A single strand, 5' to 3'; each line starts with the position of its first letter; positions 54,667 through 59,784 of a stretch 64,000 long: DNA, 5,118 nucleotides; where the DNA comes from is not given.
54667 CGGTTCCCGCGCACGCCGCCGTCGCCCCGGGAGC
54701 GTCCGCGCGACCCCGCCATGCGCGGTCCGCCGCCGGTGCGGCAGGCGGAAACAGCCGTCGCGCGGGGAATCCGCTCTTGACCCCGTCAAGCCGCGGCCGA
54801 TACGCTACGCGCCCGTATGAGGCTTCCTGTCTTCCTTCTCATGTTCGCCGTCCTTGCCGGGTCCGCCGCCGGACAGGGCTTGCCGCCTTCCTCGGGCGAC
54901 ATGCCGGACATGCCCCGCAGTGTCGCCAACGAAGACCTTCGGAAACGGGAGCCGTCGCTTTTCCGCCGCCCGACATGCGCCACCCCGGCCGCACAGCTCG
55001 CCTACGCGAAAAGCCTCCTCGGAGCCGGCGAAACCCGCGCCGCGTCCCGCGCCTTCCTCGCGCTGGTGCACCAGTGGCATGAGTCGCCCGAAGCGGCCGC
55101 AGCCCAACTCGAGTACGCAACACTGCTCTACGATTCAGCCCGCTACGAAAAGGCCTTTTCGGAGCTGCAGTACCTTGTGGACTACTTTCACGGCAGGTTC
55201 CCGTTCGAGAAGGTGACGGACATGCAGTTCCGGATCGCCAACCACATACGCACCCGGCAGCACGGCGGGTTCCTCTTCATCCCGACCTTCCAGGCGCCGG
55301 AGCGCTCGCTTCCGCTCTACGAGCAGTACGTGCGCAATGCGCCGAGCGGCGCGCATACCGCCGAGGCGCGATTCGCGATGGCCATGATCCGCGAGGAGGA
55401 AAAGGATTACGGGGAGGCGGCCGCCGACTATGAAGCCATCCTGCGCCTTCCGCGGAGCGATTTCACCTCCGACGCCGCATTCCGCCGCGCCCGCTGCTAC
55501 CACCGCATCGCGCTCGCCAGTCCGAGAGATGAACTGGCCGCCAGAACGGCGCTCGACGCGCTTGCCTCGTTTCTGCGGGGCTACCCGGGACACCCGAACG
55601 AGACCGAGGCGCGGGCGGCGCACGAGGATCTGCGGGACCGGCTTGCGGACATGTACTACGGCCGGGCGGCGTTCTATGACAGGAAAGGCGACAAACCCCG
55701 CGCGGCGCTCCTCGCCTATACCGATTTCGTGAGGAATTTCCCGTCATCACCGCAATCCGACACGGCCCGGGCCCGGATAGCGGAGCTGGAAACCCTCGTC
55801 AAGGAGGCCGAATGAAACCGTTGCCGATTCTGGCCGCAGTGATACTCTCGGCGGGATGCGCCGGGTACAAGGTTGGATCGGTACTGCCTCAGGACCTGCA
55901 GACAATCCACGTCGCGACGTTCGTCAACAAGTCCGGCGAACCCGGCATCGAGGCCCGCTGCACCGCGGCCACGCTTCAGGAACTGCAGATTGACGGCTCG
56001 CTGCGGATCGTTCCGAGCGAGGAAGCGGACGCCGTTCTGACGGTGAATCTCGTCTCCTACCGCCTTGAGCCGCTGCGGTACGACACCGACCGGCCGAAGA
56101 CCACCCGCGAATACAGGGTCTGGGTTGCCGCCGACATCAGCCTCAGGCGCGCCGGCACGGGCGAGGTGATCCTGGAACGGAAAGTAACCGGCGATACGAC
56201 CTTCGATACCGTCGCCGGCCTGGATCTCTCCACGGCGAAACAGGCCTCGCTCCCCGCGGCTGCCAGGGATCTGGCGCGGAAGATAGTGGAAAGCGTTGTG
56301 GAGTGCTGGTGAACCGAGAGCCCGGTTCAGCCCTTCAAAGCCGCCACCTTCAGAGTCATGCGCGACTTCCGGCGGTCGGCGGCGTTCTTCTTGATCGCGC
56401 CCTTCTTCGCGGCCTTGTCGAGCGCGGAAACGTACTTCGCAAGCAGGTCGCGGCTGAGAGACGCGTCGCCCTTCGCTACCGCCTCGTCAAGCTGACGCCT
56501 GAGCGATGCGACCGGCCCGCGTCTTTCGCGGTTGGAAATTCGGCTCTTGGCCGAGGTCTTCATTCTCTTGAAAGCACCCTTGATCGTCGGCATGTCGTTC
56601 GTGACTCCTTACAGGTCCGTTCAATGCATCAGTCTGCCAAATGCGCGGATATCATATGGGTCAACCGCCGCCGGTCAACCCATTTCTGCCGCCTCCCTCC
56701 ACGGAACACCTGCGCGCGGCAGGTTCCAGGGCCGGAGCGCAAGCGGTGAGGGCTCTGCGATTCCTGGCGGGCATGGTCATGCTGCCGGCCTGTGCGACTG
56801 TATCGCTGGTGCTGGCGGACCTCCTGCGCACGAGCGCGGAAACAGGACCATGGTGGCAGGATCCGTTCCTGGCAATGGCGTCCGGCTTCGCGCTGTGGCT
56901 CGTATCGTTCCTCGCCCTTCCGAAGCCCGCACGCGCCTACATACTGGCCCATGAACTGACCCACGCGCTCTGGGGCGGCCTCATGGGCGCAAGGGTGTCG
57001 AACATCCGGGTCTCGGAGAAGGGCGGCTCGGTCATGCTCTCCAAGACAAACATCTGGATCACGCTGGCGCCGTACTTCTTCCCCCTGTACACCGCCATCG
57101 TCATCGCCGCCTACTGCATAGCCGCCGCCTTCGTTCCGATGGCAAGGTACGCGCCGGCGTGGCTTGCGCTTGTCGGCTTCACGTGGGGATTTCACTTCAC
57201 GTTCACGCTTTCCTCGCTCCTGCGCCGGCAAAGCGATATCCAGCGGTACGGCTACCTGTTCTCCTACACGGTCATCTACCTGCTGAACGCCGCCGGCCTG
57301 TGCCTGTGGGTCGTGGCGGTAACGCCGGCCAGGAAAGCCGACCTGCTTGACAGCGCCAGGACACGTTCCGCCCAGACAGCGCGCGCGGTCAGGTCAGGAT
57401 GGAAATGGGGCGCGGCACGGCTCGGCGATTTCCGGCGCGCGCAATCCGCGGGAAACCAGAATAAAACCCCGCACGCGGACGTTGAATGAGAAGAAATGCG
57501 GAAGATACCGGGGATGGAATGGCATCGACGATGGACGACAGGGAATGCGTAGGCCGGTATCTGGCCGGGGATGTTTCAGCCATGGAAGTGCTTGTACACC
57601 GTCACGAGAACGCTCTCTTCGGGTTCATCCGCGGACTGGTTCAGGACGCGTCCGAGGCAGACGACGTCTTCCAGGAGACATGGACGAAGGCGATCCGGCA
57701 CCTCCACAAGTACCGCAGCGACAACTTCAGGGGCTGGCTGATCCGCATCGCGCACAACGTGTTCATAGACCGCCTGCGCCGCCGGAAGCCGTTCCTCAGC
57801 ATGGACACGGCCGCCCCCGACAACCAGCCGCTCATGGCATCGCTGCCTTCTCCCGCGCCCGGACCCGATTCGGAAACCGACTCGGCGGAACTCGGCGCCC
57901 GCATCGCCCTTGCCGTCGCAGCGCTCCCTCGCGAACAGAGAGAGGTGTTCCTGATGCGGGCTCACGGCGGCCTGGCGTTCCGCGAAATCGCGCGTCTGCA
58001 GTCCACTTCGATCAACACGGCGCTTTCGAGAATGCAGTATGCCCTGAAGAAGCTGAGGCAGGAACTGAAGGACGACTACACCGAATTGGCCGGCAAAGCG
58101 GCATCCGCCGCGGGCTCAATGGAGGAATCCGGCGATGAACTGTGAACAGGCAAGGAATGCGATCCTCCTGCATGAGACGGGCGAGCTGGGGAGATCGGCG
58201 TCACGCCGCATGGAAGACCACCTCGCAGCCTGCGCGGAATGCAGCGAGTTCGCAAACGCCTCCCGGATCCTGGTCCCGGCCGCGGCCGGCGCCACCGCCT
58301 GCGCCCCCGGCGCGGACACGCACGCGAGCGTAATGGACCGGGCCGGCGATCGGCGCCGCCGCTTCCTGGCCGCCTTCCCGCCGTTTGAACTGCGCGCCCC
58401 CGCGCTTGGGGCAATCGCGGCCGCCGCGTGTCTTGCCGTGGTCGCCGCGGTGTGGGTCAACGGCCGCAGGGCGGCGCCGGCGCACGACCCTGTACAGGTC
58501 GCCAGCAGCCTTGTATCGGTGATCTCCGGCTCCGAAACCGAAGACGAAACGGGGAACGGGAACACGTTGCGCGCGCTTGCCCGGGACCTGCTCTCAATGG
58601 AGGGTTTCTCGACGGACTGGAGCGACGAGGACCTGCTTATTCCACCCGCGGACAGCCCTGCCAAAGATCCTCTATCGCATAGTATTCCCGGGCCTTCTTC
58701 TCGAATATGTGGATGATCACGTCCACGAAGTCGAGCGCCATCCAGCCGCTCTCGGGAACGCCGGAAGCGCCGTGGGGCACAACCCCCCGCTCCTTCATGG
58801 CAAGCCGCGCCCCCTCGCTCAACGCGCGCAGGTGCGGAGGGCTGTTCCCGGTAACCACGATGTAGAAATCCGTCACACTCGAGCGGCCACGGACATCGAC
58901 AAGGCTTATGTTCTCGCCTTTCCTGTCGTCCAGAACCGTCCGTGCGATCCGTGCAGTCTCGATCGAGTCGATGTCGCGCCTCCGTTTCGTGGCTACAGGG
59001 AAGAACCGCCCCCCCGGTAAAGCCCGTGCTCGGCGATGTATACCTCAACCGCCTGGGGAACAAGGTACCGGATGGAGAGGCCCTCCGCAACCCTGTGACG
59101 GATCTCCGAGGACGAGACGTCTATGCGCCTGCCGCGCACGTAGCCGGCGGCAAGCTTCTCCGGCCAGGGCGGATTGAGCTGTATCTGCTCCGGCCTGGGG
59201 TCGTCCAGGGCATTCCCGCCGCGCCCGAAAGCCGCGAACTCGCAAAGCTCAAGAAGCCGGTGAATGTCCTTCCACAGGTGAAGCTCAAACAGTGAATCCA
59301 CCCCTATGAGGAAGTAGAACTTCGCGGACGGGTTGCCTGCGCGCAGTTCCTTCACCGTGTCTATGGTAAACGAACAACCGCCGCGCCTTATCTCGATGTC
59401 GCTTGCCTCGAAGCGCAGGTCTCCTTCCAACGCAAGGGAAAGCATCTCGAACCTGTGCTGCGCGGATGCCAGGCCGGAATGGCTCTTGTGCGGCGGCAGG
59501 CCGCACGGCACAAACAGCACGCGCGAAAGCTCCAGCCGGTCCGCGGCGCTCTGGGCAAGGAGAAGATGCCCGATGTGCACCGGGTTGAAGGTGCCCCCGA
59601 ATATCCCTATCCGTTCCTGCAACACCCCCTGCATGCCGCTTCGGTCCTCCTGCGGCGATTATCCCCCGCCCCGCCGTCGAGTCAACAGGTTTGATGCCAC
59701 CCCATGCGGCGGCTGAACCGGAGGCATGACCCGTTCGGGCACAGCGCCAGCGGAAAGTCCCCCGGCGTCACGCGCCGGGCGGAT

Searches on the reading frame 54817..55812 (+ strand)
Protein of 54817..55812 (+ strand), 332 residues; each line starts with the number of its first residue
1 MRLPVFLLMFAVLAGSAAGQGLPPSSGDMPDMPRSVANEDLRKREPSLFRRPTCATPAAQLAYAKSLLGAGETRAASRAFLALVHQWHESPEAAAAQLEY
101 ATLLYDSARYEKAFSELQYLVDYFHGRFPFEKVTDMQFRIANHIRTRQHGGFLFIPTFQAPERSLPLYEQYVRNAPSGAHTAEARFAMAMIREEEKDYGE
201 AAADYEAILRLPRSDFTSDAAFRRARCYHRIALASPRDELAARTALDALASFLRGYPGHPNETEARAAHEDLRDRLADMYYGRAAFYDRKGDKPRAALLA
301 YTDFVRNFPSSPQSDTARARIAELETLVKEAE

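Call 80: search_protein_families(library=pfam, proteins=[window:54817-55812:+], max_evalue=0.000001)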
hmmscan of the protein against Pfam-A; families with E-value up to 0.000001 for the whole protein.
window:54817-55812:+ (332 aa): 2 families
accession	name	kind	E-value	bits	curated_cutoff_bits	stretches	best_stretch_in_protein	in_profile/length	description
PF13525.12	YfiO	-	8e-09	36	25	0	176-319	36-182/203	Outer membrane lipoprotein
PF13432.12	TPR_16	-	9e-09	36.1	32.7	0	64-118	4-55/65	Tetratricopeptide repeat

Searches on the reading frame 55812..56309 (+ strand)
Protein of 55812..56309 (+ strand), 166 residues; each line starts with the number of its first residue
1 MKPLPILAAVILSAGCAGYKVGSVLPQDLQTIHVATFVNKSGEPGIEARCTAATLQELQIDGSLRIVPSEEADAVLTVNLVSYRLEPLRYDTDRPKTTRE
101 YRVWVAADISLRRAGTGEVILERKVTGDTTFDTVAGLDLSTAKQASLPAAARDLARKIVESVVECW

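Call 80: search_protein_families(library=pfam, proteins=[window:55812-56309:+], max_evalue=0.000001)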
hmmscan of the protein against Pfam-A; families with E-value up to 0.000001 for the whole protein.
window:55812-56309:+ (166 aa): 1 family
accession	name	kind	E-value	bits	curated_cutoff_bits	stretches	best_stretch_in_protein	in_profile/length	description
PF04390.17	LptE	-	2.7e-12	47.8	23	1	29-160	1-116/118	Lipopolysaccharide-assembly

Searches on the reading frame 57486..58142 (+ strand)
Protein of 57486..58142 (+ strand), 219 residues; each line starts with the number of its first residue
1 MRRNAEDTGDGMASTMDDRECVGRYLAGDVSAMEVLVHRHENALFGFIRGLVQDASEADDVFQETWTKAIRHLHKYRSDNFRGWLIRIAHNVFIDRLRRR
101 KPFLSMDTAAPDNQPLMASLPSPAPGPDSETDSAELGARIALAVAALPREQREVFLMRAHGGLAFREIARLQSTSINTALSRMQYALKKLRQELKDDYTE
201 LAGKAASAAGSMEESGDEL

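Call 81: search_protein_families(library=pfam, proteins=[window:57486-58142:+], max_evalue=0.01)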
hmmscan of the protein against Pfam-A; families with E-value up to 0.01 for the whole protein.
window:57486-58142:+ (219 aa): 3 families
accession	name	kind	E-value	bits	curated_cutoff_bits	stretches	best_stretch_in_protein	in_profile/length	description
PF04542.20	Sigma70_r2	-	5.7e-19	68.1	24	1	36-101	1-69/71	Sigma-70 region 2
PF08281.18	Sigma70_r4_2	-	5.3e-09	36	25.7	1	139-190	3-54/54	Sigma-70, region 4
PF04545.22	Sigma70_r4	-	4.9e-05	23.2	24.1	1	144-192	2-50/50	Sigma-70, region 4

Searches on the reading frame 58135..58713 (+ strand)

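Call 81: search_protein_families(library=pfam, proteins=[window:58135-58713:+], max_evalue=0.01)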
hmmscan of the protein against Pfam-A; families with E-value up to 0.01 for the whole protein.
window:58135-58713:+ (193 aa): 1 family
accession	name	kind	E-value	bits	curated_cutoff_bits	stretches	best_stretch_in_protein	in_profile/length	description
PF13490.11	zf-HC2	-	0.001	19.6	22.2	1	3-36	1-34/35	Putative zinc-finger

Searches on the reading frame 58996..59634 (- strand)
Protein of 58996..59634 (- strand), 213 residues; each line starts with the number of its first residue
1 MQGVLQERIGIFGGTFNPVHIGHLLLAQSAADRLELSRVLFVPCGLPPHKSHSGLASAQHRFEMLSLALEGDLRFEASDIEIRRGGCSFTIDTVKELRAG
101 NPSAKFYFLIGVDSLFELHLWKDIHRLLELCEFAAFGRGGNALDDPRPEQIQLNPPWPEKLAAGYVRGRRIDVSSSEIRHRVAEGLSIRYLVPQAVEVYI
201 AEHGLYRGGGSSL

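Call 81: search_protein_families(library=pfam, proteins=[window:58996-59634:-], max_evalue=0.01)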
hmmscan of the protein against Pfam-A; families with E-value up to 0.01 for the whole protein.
window:58996-59634:- (213 aa): 1 family
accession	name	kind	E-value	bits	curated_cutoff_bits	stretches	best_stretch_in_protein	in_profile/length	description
PF01467.32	CTP_transf_like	-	9.6e-25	87.8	21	1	11-181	1-133/133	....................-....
